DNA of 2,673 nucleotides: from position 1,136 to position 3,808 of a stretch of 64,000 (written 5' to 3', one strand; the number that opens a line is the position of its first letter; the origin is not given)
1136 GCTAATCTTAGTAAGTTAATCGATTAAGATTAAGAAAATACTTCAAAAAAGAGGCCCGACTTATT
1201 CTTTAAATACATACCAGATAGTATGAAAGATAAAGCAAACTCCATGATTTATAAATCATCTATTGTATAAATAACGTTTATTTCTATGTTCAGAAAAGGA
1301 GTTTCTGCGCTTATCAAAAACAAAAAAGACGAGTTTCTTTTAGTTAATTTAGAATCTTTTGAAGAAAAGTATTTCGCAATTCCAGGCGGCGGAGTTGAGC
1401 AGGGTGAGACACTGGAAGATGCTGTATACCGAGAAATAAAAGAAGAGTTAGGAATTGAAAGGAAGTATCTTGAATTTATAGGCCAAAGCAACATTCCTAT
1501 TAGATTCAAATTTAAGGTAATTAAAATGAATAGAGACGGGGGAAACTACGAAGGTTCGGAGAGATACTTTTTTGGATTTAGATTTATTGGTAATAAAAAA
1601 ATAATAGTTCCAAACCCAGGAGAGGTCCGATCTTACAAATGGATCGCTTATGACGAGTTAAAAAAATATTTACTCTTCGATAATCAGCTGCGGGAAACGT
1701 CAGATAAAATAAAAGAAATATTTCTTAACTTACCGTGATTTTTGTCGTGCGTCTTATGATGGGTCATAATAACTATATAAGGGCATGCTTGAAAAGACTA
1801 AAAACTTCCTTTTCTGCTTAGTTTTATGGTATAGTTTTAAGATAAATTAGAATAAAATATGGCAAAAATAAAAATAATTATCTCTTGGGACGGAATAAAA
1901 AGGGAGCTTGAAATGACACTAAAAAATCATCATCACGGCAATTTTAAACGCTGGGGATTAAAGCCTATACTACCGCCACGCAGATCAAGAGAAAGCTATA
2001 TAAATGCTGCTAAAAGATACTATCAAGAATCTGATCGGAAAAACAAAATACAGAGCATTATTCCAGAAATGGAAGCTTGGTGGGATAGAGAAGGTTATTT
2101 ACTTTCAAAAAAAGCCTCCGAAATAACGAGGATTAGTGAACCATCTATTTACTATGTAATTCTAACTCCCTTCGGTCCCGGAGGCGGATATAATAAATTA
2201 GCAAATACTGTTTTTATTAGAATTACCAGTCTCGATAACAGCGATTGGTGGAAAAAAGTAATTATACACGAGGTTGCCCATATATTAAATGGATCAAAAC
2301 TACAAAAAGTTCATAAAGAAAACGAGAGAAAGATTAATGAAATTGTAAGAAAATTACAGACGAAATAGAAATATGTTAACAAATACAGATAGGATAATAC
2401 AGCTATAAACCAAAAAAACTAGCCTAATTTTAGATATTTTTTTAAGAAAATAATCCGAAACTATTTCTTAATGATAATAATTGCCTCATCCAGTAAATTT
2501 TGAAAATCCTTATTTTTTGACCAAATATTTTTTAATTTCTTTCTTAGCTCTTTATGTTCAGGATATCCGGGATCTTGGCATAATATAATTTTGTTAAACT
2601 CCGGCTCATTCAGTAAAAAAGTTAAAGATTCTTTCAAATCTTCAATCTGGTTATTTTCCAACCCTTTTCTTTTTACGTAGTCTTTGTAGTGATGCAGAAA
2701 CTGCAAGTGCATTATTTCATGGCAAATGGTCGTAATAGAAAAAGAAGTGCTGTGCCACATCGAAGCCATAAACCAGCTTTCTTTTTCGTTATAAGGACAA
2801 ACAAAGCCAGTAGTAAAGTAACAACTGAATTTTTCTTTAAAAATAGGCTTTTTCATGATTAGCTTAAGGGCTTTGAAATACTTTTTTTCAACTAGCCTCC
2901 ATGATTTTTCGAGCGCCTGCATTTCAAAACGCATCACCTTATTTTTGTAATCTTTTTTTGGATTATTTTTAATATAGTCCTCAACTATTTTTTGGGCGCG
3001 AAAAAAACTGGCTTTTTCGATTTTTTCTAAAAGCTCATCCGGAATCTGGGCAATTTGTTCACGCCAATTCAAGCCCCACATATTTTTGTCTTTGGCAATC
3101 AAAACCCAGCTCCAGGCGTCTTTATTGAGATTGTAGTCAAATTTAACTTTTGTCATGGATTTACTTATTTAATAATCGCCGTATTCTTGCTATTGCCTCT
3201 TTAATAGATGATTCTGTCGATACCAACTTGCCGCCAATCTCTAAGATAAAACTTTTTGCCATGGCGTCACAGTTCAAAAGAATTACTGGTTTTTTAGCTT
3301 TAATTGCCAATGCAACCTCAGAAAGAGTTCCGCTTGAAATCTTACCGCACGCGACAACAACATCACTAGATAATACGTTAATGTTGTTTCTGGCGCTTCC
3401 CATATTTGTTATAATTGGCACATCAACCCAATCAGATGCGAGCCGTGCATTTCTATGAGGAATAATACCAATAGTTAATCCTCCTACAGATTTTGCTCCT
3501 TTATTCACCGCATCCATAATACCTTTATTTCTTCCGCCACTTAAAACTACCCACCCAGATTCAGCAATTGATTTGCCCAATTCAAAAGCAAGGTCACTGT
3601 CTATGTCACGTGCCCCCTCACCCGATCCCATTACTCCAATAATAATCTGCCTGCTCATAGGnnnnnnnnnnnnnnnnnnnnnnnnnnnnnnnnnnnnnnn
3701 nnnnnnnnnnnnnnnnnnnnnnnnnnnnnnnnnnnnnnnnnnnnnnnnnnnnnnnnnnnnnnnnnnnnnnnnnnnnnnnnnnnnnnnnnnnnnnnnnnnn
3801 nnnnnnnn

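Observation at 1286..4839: Cluster of nucleotide-signal-processing-type domains: 2 NUDIX, SLOG/TIGR00725, HD, three small HExxH proteins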

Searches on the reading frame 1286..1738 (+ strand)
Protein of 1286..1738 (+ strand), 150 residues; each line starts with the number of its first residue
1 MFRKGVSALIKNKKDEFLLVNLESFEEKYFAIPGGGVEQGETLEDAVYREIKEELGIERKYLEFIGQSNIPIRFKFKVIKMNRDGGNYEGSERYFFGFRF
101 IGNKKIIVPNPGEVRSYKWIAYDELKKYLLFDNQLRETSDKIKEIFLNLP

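Call 3: search_protein_families(library=pfam, proteins=[window:1286-1738:+], max_evalue=0.1)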
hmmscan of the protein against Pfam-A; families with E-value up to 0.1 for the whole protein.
window:1286-1738:+ (150 aa): 3 families
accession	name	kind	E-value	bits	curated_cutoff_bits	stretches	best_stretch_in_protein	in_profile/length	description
PF00293.34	NUDIX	-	2.6e-21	76.5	21.1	1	1-131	1-123/134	NUDIX domain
PF22327.2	Nudt16-like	-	0.0009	19.7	27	1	31-64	36-70/161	U8 snoRNA-decapping enzyme-like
PF14815.12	NUDIX_4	-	0.082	13.1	35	0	31-80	28-69/113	NUDIX domain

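Call 4: search_protein_families(library=ncbifam, proteins=[window:1286-1738:+], max_evalue=0.1)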
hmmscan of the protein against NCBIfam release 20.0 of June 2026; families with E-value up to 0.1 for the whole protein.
window:1286-1738:+ (150 aa): 26 families (the best 25 are shown)
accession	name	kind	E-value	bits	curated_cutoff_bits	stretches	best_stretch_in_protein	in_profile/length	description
NF001938.0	PRK00714.1-5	equivalog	1.4e-12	47.3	116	1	26-128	43-150/172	RNA pyrophosphohydrolase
NF001299.0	PRK00241.1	equivalog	7.5e-12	45.3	158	1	9-67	141-198/263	NAD(+) diphosphatase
NF001936.0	PRK00714.1-3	equivalog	1.7e-11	44.2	118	1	2-129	6-134/155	RNA pyrophosphohydrolase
NF001937.0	PRK00714.1-4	equivalog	4.2e-11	42.7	139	1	2-122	7-129/161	RNA pyrophosphohydrolase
NF001935.0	PRK00714.1-2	equivalog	7.4e-11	41.9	259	1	2-106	7-110/183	RNA pyrophosphohydrolase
NF012016.0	PRK15472.1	equivalog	2.4e-10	40.2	95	1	6-131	7-128/141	nucleoside triphosphatase NudI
NF001934.0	PRK00714.1-1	equivalog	5.4e-10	39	241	1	2-78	7-81/176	RNA pyrophosphohydrolase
TIGR02705.1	nudix_YtkD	equivalog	2.8e-09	36.7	154.4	1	14-72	34-89/156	RNA deprotection pyrophosphohydrolase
NF006530.0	PRK08999.1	equivalog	3.9e-09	36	245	1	6-62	9-67/315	Nudix family hydrolase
NF008044.0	PRK10776.1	equivalog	2.3e-08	34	148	1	9-67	10-70/130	8-oxo-dGTP diphosphatase MutT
TIGR00586.1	mutt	equivalog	3.6e-08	33.5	97.9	1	8-65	10-69/129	8-oxo-dGTP diphosphatase MutT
NF007834.0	PRK10546.1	equivalog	5.2e-06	26.3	156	1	12-68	12-70/135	pyrimidine (deoxy)nucleoside triphosphate diphosphatase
NF011963.0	PRK15434.1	subfamily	5.1e-05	23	146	1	9-123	23-132/159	GDP-mannose mannosyl hydrolase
NF041652.1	Nud_hyd_Dein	equivalog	6e-05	23.3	200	1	9-67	19-82/152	Nudix hydrolase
NF008736.0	PRK11762.1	equivalog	8.1e-05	22.2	169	1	26-68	72-114/186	ADP compounds hydrolase NudE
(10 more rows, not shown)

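Call 5: search_protein_families(library=padloc, proteins=[window:1286-1738:+], max_evalue=0.1)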
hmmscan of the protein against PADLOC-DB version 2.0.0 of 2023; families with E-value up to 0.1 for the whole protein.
window:1286-1738:+ (150 aa): 1 family
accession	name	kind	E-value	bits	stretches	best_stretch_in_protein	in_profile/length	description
PDLC04899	PDC-S07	-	2e-11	41.7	1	6-70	10-75/135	-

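Call 89: search_protein_families(library=phrogs, proteins=[window:1286-1738:+], max_evalue=0.01)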
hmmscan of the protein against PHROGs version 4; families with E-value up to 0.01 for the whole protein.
window:1286-1738:+ (150 aa): 6 families
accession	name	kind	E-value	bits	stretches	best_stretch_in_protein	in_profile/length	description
phrog_1198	-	other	1.8e-16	61.7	1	5-135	40-160/253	MutT/NUDIX hydrolase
phrog_19657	-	other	5.3e-09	37.3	1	23-65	54-96/176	nudix hydrolase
phrog_10313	-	other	4.7e-07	30.7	1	10-68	19-78/159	nudix hydrolase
phrog_15528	-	head and packaging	6.4e-06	25.8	1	27-66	542-581/794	portal protein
phrog_1185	-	other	2.4e-05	24.9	1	28-64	179-215/301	nudix hydrolase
phrog_9999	-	other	0.0017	19.3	1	28-57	53-83/186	nudix hydrolase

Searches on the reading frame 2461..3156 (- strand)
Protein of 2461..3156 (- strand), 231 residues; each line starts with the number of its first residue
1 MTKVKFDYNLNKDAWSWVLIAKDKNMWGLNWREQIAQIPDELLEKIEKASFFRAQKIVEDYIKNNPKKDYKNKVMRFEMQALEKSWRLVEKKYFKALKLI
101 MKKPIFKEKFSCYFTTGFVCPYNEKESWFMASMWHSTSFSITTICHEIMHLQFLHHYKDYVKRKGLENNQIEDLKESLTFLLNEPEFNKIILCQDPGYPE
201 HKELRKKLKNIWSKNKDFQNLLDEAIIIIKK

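Call 3: search_protein_families(library=pfam, proteins=[window:2461-3156:-], max_evalue=0.1)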
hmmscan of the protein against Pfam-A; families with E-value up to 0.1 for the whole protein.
window:2461-3156:- (231 aa): 1 family
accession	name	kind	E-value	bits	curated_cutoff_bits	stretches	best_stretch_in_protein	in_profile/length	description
PF22919.1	ATP-synt_VA_C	-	0.0073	16.8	24.7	0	35-105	32-97/101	C-terminal domain of V and A type ATP synthase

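Call 4: search_protein_families(library=ncbifam, proteins=[window:2461-3156:-], max_evalue=0.1)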
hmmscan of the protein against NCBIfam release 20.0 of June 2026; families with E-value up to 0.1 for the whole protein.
window:2461-3156:- (231 aa): 0 families

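Call 5: search_protein_families(library=padloc, proteins=[window:2461-3156:-], max_evalue=0.1)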
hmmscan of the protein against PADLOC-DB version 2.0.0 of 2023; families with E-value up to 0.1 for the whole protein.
window:2461-3156:- (231 aa): 0 families

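Call 77: search_solved_structures(query=window:2461-3156:-, max_evalue=5, show_alignments=1)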
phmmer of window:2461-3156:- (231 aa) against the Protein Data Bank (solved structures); distinct sequences matched with E-value up to 5: 0.

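Call 89: search_protein_families(library=phrogs, proteins=[window:2461-3156:-], max_evalue=0.01)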
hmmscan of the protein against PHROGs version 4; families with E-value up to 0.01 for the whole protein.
window:2461-3156:- (231 aa): 0 families

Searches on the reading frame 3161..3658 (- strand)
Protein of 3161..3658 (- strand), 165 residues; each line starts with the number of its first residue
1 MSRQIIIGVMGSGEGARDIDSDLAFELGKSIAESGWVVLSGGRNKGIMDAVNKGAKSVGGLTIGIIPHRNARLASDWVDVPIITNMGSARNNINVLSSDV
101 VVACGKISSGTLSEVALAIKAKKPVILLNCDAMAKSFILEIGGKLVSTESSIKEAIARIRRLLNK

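Call 3: search_protein_families(library=pfam, proteins=[window:3161-3658:-], max_evalue=0.1)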
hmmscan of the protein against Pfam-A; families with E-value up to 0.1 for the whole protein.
window:3161-3658:- (165 aa): 6 families
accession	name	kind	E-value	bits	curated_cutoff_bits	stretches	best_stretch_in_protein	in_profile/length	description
PF18306.6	LDcluster4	-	1.8e-46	158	26.3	1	5-136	2-132/151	SLOG cluster4 family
PF02481.21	DNA_processg_A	-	5.6e-06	26.1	29.6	2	6-68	46-106/212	DNA recombination-mediator protein A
PF12694.12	cpYpsA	-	0.0024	18.1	26.2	1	87-135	53-103/145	Circularly permutated YpsA SLOG family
PF05014.21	Nuc_deoxyrib_tr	-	0.01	16.4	28.8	0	91-133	56-101/117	Nucleoside 2-deoxyribosyltransferase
PF03641.19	Lysine_decarbox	-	0.073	13.7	27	0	48-131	1-91/131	Possible lysine decarboxylase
PF06331.17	Tfb5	-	0.089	13.2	23.5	0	126-141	8-23/67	Transcription factor TFIIH complex subunit Tfb5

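Call 4: search_protein_families(library=ncbifam, proteins=[window:3161-3658:-], max_evalue=0.1)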
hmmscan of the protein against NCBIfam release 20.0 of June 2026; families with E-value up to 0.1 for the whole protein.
window:3161-3658:- (165 aa): 6 families
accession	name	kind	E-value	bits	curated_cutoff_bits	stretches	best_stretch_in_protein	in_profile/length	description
TIGR00725.1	TIGR00725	hypoth_equivalog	2.6e-29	101.7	106.9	1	5-134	2-127/159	TIGR00725 family protein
NF058542.1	CtkRMPhLog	equivalog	9e-12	45.3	300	1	22-118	19-116/177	cytokinin riboside 5'-monophosphate phosphoribohydrolase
TIGR00730.1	TIGR00730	subfamily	1.4e-11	44.5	96.35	1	11-131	8-135/178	TIGR00730 family Rossman fold protein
TIGR00732.1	dprA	equivalog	0.0019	17.4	191.15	0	6-67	46-105/220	DNA-processing protein DprA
NF004765.0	PRK06101.1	equivalog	0.031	13.4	406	1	24-74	14-64/241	SDR family oxidoreductase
NF005437.0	PRK07024.1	equivalog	0.096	12.1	266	0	95-137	78-120/259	SDR family oxidoreductase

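Call 5: search_protein_families(library=padloc, proteins=[window:3161-3658:-], max_evalue=0.1)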
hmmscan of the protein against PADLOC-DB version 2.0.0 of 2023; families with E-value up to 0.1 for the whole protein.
window:3161-3658:- (165 aa): 2 families
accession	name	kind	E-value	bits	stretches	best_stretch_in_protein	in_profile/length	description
PDLC03927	PsyrA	-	2.2e-05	21.8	1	7-68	134-193/398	-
PDLC03961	ShosA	-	7.7e-05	20.1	1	90-132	219-262/303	-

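Call 10: find_encoding_contigs(protein=window:3161-3658:-, flank=10000, max_places=10)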
Protein window:3161-3658:- (165 aa): no gene with exactly this product is on record in the collection.

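Call 78: search_solved_structures(query=window:3161-3658:-, max_evalue=0.001, show_alignments=1)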
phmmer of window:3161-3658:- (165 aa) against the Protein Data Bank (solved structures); distinct sequences matched with E-value up to 0.001: 13.
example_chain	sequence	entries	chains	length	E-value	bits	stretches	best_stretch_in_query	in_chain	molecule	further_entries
6y01_AAA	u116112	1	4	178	1e-44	155.3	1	3-162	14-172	p450 cytochrome, putative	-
2iz5_A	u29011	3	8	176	5e-40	140.1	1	3-165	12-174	MOCO CARRIER PROTEIN | MOLYBDENUM COFACTOR CARRIER PROTEIN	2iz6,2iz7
1rcu_A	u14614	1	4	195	7.3e-13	51.9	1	4-129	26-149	conserved hypothetical protein VT76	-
3qua_A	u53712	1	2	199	1.2e-08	38.3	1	22-103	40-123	Putative uncharacterized protein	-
7w2i_B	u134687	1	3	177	7.8e-07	32.4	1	22-114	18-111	Cytokinin riboside 5'-monophosphate phosphoribohydrolase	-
7w2i_A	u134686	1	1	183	8.3e-07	32.3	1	22-114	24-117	Cytokinin riboside 5'-monophosphate phosphoribohydrolase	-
1wek_A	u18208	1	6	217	1.4e-06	31.5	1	13-68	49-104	hypothetical protein TT1465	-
3sbx_A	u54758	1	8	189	2.4e-05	27.6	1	22-85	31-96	Putative uncharacterized protein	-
5zbj_A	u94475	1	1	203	4.6e-05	26.6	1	9-69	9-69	Putative cytokinin riboside 5'-monophosphate phosphoribohydrolase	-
5zbk_A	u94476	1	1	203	5.8e-05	26.3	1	9-69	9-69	Putative cytokinin riboside 5'-monophosphate phosphoribohydrolase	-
5zi9_A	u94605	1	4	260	0.00023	24.4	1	7-65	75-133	Cytokinin riboside 5'-monophosphate phosphoribohydrolase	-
5wq3_A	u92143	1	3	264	0.00046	23.4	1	24-114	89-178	Cytokinin riboside 5'-monophosphate phosphoribohydrolase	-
9us2_A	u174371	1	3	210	0.0009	22.4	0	9-70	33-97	Cytokinin riboside 5'-monophosphate phosphoribohydrolase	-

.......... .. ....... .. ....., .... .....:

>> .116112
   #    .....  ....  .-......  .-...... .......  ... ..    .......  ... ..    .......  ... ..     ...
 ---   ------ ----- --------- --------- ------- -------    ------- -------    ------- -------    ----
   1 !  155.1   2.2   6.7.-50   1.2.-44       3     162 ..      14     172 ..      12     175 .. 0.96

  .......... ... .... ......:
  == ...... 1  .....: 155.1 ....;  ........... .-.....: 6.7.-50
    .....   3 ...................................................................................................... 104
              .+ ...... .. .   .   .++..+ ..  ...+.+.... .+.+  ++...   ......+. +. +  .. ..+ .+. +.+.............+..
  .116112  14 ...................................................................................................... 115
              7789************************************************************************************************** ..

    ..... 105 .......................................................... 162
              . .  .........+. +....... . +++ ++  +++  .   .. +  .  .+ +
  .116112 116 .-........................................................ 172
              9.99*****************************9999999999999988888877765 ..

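Call 89: search_protein_families(library=phrogs, proteins=[window:3161-3658:-], max_evalue=0.01)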
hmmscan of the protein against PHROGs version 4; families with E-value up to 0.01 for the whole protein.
window:3161-3658:- (165 aa): 3 families
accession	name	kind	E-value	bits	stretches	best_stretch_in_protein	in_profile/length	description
phrog_23875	-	DNA, RNA and nucleotide metabolism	1e-05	26.1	1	25-62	23-58/246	DprA-like DNA recombination-mediator protein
phrog_4299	-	unknown function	0.0078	16.3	0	89-129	219-260/322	-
phrog_7995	-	DNA, RNA and nucleotide metabolism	0.0097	16.2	0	94-131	93-133/336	nucleoside deoxyribosyltransferase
